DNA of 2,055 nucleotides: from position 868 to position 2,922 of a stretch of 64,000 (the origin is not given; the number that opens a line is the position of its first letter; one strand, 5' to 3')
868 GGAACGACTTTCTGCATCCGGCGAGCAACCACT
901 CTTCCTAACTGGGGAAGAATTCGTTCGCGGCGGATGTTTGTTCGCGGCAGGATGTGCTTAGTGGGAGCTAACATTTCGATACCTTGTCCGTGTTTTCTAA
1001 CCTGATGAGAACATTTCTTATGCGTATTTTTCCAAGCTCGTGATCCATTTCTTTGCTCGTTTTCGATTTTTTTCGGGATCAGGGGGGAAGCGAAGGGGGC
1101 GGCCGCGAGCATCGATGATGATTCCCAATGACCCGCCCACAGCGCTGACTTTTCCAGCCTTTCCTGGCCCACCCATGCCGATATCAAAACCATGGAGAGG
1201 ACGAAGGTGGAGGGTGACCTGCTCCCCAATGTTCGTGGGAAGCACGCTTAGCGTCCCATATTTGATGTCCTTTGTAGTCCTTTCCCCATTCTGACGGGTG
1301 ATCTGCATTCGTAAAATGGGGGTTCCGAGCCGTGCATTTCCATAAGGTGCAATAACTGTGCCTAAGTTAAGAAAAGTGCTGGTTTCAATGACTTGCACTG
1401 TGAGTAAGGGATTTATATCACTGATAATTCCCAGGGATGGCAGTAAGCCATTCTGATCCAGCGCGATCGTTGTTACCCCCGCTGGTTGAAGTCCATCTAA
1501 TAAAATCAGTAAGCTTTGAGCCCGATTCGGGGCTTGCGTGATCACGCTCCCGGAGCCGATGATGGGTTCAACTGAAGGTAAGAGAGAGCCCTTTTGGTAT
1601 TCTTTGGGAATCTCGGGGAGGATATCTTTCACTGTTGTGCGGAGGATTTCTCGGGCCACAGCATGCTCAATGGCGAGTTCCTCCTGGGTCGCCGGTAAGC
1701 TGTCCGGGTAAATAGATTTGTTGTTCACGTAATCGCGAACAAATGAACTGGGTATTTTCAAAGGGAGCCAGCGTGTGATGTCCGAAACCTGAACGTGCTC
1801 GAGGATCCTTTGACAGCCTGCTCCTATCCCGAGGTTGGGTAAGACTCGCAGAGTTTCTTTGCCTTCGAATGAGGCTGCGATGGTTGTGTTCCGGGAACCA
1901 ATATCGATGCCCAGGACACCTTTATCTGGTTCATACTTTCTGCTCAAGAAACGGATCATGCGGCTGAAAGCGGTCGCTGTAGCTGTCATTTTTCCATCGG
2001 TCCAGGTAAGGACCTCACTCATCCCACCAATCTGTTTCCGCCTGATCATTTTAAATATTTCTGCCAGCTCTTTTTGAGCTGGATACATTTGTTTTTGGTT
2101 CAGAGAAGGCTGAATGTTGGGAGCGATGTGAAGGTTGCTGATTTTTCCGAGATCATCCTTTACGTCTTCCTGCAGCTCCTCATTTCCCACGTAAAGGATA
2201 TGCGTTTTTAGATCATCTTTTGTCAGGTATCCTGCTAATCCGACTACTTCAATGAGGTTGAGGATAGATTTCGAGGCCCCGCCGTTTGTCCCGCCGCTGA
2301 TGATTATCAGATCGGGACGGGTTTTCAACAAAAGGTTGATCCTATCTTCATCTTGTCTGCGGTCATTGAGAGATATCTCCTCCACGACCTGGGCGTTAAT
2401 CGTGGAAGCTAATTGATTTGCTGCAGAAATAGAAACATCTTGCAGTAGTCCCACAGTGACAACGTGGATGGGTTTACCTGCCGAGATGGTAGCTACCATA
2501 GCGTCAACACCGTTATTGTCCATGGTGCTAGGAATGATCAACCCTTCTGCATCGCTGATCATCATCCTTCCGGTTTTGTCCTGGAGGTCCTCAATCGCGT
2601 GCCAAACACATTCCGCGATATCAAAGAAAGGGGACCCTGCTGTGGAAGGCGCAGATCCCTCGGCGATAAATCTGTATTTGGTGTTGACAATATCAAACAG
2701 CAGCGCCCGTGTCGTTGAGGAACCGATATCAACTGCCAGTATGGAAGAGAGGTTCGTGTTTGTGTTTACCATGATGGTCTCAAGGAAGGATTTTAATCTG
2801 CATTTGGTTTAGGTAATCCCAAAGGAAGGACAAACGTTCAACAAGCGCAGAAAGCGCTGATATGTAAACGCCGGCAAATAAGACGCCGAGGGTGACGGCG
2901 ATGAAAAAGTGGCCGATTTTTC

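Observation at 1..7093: Seven translationally coupled genes of unknown function: MutL/GlmL-like actin-fold protein embedded among four membrane proteins and a zinc-ribbon/acidic-IDR protein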

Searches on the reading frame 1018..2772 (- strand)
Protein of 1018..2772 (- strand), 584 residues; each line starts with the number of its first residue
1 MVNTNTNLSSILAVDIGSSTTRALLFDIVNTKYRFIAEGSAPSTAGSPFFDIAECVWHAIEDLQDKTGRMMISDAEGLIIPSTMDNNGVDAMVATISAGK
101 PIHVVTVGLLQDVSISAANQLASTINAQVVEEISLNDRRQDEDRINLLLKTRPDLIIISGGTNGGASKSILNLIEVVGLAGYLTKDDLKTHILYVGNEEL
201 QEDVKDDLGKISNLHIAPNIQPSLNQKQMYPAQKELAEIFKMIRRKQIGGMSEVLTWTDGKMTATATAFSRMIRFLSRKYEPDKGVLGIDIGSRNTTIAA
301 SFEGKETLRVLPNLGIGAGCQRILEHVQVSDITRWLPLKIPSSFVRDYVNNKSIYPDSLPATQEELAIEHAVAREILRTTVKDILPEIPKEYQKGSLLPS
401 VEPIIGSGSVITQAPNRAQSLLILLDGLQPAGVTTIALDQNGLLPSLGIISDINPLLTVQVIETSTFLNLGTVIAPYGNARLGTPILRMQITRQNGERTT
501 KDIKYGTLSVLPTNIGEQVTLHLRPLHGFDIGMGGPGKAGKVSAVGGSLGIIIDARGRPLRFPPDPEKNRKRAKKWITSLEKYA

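Call 5: search_protein_families(library=pfam, max_evalue=1, proteins=[window:1018-2772:-])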
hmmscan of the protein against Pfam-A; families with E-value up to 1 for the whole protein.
window:1018-2772:- (584 aa): 4 families
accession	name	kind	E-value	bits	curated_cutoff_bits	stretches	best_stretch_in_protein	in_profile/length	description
PF13941.12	MutL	-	4.7e-69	233.7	27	1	11-464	1-448/450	MutL protein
PF01882.25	DUF58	-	0.033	13.8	23.4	1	52-104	64-116/216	Protein of unknown function DUF58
PF02780.25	Transketolase_C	-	0.036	14.4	25.9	1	96-175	6-85/124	Transketolase, C-terminal domain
PF14450.12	FtsA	-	0.16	12.8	31.8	0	13-65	2-50/127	Cell division protein FtsA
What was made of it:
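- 1381..2742 (-): Gene F, MutL/GlmL-type ASKHA ATPase domain (residues 11-464). PF13941 at 233.7 bits (call 5).
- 1018..1380 (-): Gene F, family-specific C-terminal beta-rich domain plus terminal helix (residues 465-584). Absent from true GlmL. Lies outside the Pfam match (call 5).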

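Call 6: search_protein_families(library=ncbifam, max_evalue=1, proteins=[window:1018-2772:-])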
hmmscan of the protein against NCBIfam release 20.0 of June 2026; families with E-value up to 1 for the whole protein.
window:1018-2772:- (584 aa): 3 families
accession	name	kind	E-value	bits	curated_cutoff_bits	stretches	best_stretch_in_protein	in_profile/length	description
NF040745.1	accessory_GlmL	equivalog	6e-31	107.7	475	1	12-462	2-453/459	methylaspartate mutase accessory protein GlmL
NF040744.1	ornith_Or-4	equivalog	8e-25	87.3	600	1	11-465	3-446/448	GlmL-related ornithine degradation protein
TIGR01319.1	glmL_fam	subfamily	3.8e-23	82.1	204.05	1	86-301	57-261/456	GlmL family protein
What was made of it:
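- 1381..2742 (-): GlmL NCBIfam models all below cutoff (call 6).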

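Call 9: find_homologous_proteins(query=window:1018-2772:-, max_evalue=0.00001)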
Query window:1018-2772:- (584 aa): 588 proteins with E <= 0.00001 among 8000 candidates; the best 120 are listed.
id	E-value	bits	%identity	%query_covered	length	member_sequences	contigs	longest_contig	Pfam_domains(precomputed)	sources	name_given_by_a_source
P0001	0.0e+0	1252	98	100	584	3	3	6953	PF13941.13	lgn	-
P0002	0.0e+0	1244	97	100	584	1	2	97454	PF13941.13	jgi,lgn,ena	-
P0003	0.0e+0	1233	96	100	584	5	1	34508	PF13941.13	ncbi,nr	ncbi:MAG: glutamate mutase L [Anaerolineales bacterium]|nr:glutamate mutase L [Anaerolineales bacter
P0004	0.0e+0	1038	78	100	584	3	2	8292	PF13941.13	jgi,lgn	jgi:hypothetical protein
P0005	0.0e+0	1032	78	100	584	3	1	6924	PF13941.13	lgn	-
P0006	2.0e-288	976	72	100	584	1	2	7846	PF13941.13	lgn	-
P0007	1.8e-285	966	73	100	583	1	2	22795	PF13941.13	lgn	-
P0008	1.6e-283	959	72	100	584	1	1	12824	PF13941.13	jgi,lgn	-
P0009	1.5e-282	956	71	100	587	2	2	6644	PF13941.13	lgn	-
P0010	9.7e-280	947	72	100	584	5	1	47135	PF13941.13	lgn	-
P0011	2.0e-234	797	61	98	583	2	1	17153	PF13941.13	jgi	-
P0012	3.3e-234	797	61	99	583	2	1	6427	PF13941.13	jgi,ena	-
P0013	2.9e-232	790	62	98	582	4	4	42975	PF13941.13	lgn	-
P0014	1.1e-231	788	61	100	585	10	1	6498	PF13941.13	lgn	-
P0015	1.9e-230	784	62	98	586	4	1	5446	PF13941.13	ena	-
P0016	7.2e-230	782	60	99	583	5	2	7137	PF13941.13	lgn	-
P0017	1.1e-229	782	60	100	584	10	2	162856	PF13941.13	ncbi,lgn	ncbi:MAG: glutamate mutase L [Anaerolineales bacterium]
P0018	2.0e-229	781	62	98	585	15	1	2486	PF13941.13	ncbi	-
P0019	2.4e-229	781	60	98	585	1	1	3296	PF13941.13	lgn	-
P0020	4.2e-229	780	61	99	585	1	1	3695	PF13941.13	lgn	-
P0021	5.2e-229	780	60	100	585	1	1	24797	PF13941.13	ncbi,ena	-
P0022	5.5e-229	779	60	100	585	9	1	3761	PF13941.13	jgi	-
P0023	2.1e-228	778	61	99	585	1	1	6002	PF13941.13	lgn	-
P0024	2.1e-228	778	61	99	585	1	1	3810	PF13941.13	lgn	-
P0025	2.2e-228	778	61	99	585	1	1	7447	PF13941.13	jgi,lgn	jgi:uncharacterized protein (TIGR01319 family)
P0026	3.0e-228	777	59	100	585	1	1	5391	PF13941.13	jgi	jgi:uncharacterized protein (TIGR01319 family)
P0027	3.1e-228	777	60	100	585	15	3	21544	PF13941.13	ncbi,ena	-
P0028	3.5e-228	777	61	99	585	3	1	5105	PF13941.13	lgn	-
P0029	4.4e-228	776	61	99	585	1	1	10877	PF13941.13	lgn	-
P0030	4.8e-228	776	60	99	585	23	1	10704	PF13941.13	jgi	jgi:uncharacterized protein (TIGR01319 family)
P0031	5.9e-228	776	61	99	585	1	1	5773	PF13941.13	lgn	-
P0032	6.0e-228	776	61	99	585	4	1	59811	PF13941.13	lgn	-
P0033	8.0e-228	776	61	99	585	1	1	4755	PF13941.13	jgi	jgi:uncharacterized protein (TIGR01319 family)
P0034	8.2e-228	776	59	100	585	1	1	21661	PF13941.13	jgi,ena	-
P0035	1.3e-227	775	61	99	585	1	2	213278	PF13941.13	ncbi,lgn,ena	-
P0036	1.3e-227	775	59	100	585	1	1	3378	PF13941.13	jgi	-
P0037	1.5e-227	775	60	100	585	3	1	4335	PF13941.13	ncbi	-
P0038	2.2e-227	774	59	100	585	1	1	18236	PF13941.13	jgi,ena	-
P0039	2.3e-227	774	61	99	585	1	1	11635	PF13941.13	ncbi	-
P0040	2.7e-227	774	59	100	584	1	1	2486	PF13941.13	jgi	jgi:uncharacterized protein (TIGR01319 family)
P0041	2.7e-227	774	61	99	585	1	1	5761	PF13941.13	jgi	-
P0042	9.8e-227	772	61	99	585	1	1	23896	PF13941.13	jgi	-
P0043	1.3e-226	772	61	99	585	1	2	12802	PF13941.13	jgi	jgi:uncharacterized protein (TIGR01319 family)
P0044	1.4e-226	772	61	98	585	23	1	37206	PF13941.13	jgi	jgi:uncharacterized protein (TIGR01319 family)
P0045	1.5e-226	771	61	98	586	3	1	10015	PF13941.13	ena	-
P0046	1.6e-226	771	58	100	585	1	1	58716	PF13941.13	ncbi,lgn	-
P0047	2.8e-226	771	60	100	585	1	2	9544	PF13941.13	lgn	-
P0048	3.4e-226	770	60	99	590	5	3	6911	PF13941.13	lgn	-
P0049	3.5e-226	770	60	100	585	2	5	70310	PF13941.13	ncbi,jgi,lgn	-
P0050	3.6e-226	770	60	100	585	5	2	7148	PF13941.13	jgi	jgi:uncharacterized protein (TIGR01319 family)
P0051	3.7e-226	770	60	99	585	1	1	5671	PF13941.13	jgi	-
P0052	8.1e-226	769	60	99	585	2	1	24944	PF13941.13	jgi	-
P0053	8.2e-226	769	60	99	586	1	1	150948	PF13941.13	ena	-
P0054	8.9e-226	769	59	100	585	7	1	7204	PF13941.13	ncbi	-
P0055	9.8e-226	769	59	100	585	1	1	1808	PF13941.13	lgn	-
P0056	2.7e-225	767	59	98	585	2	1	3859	PF13941.13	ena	-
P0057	7.5e-225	766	59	98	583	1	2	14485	PF13941.13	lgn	-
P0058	7.7e-225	766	58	100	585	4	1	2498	PF13941.13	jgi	jgi:uncharacterized protein (TIGR01319 family)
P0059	9.2e-225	766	59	100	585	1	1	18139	PF13941.13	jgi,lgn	-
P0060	1.1e-224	765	59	100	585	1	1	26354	PF13941.13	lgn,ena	-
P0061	1.1e-224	765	58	99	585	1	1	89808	PF13941.13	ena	-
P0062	1.2e-224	765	59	100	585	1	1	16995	PF13941.13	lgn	-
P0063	1.3e-224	765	58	100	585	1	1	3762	PF13941.13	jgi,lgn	jgi:hypothetical protein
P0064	1.7e-224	765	58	99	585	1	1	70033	PF13941.13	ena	-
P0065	2.8e-224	764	58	100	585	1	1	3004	PF13941.13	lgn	-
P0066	3.0e-224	764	59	99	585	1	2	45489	PF13941.13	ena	-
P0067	3.2e-224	764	59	100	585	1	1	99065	PF13941.13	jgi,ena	-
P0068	3.9e-224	763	58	100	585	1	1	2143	PF13941.13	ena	-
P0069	4.6e-224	763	58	100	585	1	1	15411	PF13941.13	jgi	jgi:uncharacterized protein (TIGR01319 family)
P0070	8.5e-224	762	58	100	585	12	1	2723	PF13941.13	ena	-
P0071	1.0e-223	762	58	99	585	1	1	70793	PF13941.13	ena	-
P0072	1.7e-223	761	59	98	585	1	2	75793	PF13941.13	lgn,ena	-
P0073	2.1e-223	761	59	100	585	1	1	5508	PF13941.13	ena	-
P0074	2.2e-223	761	59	98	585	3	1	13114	PF13941.13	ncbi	-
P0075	2.3e-223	761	59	100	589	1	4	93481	PF13941.13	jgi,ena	-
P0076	3.9e-223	760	58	98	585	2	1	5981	PF13941.13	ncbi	-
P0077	7.6e-223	759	58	98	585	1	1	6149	PF13941.13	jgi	-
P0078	8.1e-223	759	58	100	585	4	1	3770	PF13941.13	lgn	-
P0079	1.3e-222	758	59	100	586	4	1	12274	PF13941.13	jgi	jgi:uncharacterized protein (TIGR01319 family)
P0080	2.0e-222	758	59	100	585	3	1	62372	PF13941.13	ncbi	-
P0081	2.4e-222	758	58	100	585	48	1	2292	PF13941.13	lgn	-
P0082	3.2e-222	757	59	99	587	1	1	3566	PF13941.13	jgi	jgi:uncharacterized protein (TIGR01319 family)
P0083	3.7e-222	757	58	99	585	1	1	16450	PF13941.13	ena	-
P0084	4.0e-222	757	57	100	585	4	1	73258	PF13941.13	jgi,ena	-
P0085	5.6e-222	756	58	100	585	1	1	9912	PF13941.13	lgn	-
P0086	6.4e-222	756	58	99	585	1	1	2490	PF13941.13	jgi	jgi:uncharacterized protein (TIGR01319 family)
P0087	1.1e-221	755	58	99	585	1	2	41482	PF13941.13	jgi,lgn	jgi:uncharacterized protein (TIGR01319 family)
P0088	1.3e-221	755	57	98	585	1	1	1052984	PF13941.13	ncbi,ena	-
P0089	1.5e-221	755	58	98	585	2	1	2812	PF13941.13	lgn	-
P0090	2.5e-221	754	58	100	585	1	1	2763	PF13941.13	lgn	-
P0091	2.6e-221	754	58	100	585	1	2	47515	PF13941.13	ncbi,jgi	ncbi:MAG: glutamate mutase L [Anaerolineales bacterium]|jgi:uncharacterized protein (TIGR01319 famil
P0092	3.5e-221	754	59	98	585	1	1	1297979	PF13941.13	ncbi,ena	-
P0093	7.2e-221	753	58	98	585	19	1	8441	PF13941.13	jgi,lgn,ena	-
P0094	9.3e-221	752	58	100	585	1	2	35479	PF13941.13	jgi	jgi:hypothetical protein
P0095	1.2e-220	752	58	100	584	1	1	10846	PF13941.13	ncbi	-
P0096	1.5e-220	752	58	100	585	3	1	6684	PF13941.13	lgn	-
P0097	2.4e-220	751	57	100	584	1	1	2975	PF13941.13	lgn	-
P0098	2.9e-220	751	58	99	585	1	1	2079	PF13941.13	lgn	-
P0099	3.5e-220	750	58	99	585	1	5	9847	PF13941.13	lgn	-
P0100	4.6e-220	750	58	100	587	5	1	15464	PF13941.13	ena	-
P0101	5.9e-220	750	58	96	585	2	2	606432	PF13941.13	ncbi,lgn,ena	-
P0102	1.4e-219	748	58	98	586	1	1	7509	PF13941.13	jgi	jgi:uncharacterized protein (TIGR01319 family)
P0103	1.5e-219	748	57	100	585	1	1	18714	PF13941.13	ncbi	-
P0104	1.6e-219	748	57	100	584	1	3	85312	PF13941.13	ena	-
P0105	5.8e-219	746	57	100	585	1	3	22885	PF13941.13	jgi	jgi:uncharacterized protein (TIGR01319 family)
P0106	3.6e-218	744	57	100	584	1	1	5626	PF13941.13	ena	-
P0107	4.1e-218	744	57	100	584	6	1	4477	PF13941.13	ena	-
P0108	6.1e-218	743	56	98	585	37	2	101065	PF13941.13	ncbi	-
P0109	1.1e-217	742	57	100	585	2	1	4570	PF13941.13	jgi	jgi:hypothetical protein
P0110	1.5e-217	742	58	99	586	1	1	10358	PF13941.13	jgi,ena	-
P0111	2.3e-216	738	57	100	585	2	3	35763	PF13941.13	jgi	-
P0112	6.7e-216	736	56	100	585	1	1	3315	PF13941.13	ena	-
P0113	1.8e-215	735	57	98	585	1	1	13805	PF13941.13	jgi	jgi:uncharacterized protein (TIGR01319 family)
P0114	6.8e-214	730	59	93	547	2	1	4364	PF13941.13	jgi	jgi:uncharacterized protein (TIGR01319 family)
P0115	1.8e-212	725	56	99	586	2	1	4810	PF13941.13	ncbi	-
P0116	1.4e-211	722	55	99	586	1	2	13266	PF13941.13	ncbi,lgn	-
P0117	6.0e-211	720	58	94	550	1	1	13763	PF13941.13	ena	-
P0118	7.7e-211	720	54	100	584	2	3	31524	PF13941.13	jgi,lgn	jgi:hypothetical protein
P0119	1.0e-209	716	55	99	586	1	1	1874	PF13941.13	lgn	-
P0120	3.9e-209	714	54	99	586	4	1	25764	PF13941.13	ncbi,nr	ncbi:MAG: hypothetical protein MAG431_00496 [Chloroflexi bacterium]|nr:hypothetical protein [Chlorof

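Call 10: find_encoding_contigs(protein=P0002, flank=10000, max_places=3)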
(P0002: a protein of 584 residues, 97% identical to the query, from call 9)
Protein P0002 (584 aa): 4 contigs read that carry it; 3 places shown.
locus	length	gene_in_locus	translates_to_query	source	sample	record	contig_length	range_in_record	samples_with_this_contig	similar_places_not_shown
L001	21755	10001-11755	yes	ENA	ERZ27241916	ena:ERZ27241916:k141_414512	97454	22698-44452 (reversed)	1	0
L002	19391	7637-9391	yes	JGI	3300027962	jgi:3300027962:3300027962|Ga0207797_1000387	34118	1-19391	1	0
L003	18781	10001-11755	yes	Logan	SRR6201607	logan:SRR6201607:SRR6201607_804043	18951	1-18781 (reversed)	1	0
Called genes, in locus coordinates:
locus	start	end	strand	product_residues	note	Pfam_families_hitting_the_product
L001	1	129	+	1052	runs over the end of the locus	PF00133:tRNA-synt_1, PF09334:tRNA-synt_1g (weak), PF08264:Anticodon_1, PF19302:DUF5915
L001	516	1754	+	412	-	PF00579:tRNA-synt_1b, PF01479:S4 (weak)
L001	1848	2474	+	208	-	PF00657:Lipase_GDSL (weak), PF13472:Lipase_GDSL_2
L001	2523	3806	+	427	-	PF00266:Aminotran_5, PF22580:KYNU_C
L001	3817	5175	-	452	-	PF00083:Sugar_tr (faint), PF13347:MFS_2, PF07690:MFS_1, PF11700:ATG22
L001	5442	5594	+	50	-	-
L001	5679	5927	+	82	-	-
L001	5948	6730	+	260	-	PF20539:DUF6754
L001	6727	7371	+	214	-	-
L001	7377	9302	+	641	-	-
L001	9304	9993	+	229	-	-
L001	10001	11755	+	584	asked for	PF13941:MutL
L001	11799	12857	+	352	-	-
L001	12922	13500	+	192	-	-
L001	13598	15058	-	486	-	PF02878:PGM_PMM_I, PF02879:PGM_PMM_II, PF02880:PGM_PMM_III, PF00408:PGM_PMM_IV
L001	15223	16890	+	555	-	PF00027:cNMP_binding, PF03703:bPH_2 (faint)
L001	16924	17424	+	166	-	PF01327:Pep_deformylase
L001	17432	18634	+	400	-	PF02463:SMC_N, PF13175:AAA_15 (weak), PF13476:AAA_23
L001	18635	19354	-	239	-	PF02527:GidB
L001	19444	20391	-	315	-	PF14257:DUF4349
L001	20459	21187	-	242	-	PF00149:Metallophos, PF12850:Metallophos_2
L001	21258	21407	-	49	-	-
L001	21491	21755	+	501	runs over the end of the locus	PF01476:LysM, PF01551:Peptidase_M23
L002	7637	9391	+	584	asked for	PF13941:MutL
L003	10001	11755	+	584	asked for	PF13941:MutL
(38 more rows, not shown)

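Call 11: find_encoding_contigs(protein=P0092, flank=10000, max_places=2)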
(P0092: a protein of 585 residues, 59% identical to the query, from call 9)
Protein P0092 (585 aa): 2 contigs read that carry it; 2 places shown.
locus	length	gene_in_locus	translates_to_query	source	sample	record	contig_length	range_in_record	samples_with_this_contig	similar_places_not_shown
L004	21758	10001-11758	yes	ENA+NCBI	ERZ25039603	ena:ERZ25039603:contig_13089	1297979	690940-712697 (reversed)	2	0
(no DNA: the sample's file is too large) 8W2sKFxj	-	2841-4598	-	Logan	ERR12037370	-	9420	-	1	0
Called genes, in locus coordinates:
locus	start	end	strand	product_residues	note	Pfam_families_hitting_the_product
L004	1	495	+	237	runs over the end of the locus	PF00551:Formyl_trans_N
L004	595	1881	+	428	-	PF00266:Aminotran_5, PF22580:KYNU_C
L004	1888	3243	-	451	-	PF13347:MFS_2, PF07690:MFS_1, PF11700:ATG22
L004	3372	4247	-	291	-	PF05681:Fumerase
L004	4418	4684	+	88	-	-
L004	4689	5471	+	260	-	PF20539:DUF6754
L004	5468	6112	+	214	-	-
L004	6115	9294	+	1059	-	-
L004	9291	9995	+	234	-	-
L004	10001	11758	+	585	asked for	PF13941:MutL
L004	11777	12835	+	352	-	-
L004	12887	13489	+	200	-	-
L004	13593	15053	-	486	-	PF02878:PGM_PMM_I, PF02879:PGM_PMM_II, PF02880:PGM_PMM_III, PF00408:PGM_PMM_IV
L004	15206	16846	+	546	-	PF00027:cNMP_binding, PF03703:bPH_2 (weak)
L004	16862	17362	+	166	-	PF01327:Pep_deformylase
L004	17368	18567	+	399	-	PF02463:SMC_N, PF13175:AAA_15 (weak), PF13476:AAA_23 (weak)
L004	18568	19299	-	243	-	PF02527:GidB, PF13847:Methyltransf_31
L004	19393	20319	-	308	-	PF14257:DUF4349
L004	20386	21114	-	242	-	PF00149:Metallophos, PF12850:Metallophos_2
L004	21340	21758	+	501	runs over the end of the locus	PF01476:LysM (weak), PF01551:Peptidase_M23 (weak)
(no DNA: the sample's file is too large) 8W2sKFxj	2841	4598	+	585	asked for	PF13941:MutL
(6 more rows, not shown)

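Call 18: search_solved_structures(query=window:1018-2772:-, max_evalue=1, show_alignments=1)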
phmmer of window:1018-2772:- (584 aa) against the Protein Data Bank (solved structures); distinct sequences matched with E-value up to 1: 0.
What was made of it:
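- Tried and rejected: PDB sequence searches found nothing for F (call 18).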

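Call 24: search_solved_structures(query=L001:11799-12857:+, max_evalue=10, show_alignments=2)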
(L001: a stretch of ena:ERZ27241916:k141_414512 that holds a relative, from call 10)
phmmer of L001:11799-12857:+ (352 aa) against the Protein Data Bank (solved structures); distinct sequences matched with E-value up to 10: 1.
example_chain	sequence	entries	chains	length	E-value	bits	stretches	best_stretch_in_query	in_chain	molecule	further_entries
5i8l_A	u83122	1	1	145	0.00096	22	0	141-167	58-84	Lysozyme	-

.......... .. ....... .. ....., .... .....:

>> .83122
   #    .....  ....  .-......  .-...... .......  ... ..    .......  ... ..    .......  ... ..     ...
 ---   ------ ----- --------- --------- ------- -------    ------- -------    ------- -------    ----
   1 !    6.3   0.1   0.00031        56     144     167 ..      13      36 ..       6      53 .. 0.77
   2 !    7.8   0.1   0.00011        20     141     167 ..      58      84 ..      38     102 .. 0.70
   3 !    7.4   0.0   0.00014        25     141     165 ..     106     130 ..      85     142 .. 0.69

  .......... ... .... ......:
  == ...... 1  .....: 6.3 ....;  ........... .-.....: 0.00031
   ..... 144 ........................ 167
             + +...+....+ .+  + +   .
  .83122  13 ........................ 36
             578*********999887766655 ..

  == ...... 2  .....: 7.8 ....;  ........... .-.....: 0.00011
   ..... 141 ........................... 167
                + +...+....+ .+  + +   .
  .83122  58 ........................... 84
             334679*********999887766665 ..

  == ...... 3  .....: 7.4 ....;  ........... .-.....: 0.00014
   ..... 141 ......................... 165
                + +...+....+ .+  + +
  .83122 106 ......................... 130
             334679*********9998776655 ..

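Call 25: search_protein_families(library=pfam, max_evalue=1, proteins=[L001:11799-12857:+, L001:12922-13500:+, L004:6115-9294:+, L001:5442-5594:+])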
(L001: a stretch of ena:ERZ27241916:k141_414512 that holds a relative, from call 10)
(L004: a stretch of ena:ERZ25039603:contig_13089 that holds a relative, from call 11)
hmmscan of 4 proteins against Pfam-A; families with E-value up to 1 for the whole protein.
L001:11799-12857:+ (352 aa): 1 family
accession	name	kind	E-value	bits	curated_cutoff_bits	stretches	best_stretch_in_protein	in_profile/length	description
PF00467.35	KOW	-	0.0023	18.2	22.3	1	293-312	1-20/32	KOW motif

L001:12922-13500:+ (192 aa): 2 families
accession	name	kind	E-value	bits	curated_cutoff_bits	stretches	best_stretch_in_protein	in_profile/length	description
PF02389.20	Cornifin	-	0.0006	20.5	34.8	1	82-161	31-106/135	Cornifin (SPRR) family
PF19747.4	DUF6234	-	0.35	11.7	27.5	1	39-98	52-117/129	Family of unknown function (DUF6234)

L004:6115-9294:+ (1059 aa): 5 families
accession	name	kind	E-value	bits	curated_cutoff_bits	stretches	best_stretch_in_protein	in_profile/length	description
PF13240.11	Zn_Ribbon_1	-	0.0028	17.9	25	1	6-27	2-23/23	zinc-ribbon domain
PF24460.1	DUF7575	-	0.013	15.3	28.5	1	5-28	5-28/28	Domain of unknown function (DUF7575)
PF12773.13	DZR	-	0.04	14.5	27.3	1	6-28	1-23/45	Double zinc ribbon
PF19839.5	RHH_9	-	0.058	13.7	23.4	0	643-661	43-61/65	Ribbon-helix-helix protein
PF18912.6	DZR_2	-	0.23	11.8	27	1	6-24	10-28/56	Double zinc ribbon domain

L001:5442-5594:+ (50 aa): 0 families
